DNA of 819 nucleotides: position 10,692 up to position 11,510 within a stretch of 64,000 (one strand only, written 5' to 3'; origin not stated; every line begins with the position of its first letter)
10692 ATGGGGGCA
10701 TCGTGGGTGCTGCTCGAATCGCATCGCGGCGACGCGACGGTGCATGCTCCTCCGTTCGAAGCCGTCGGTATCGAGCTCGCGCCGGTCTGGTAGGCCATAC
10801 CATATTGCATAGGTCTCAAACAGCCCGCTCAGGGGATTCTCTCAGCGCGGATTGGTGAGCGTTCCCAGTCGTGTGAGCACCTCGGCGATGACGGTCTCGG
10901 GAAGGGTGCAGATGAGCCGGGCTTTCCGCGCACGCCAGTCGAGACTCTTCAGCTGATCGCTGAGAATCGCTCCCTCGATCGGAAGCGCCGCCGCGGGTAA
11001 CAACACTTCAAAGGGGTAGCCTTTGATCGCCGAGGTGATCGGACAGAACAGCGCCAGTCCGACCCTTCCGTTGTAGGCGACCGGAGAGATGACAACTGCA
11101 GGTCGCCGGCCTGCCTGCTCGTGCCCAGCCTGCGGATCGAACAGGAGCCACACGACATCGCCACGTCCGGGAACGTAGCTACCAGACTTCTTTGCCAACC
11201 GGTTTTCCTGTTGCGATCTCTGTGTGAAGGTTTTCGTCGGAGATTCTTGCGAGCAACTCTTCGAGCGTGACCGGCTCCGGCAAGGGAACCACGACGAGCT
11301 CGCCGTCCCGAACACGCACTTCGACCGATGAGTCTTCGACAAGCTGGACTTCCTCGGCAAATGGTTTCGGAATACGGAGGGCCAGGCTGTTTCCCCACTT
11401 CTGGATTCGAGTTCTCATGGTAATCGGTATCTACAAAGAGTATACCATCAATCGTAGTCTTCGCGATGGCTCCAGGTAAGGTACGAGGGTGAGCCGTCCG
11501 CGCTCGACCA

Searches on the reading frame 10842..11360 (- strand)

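Call 41: search_protein_families(library=pfam, proteins=[window:10842-11360:-], max_evalue=0.00001)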
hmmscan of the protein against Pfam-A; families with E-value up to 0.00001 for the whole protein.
window:10842-11360:- (172 aa): 1 family
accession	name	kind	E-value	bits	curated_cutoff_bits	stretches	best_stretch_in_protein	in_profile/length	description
PF02452.23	PemK_toxin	-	4.9e-26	91.5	23.1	1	66-166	2-106/109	PemK-like, MazF-like toxin of type II toxin-antitoxin system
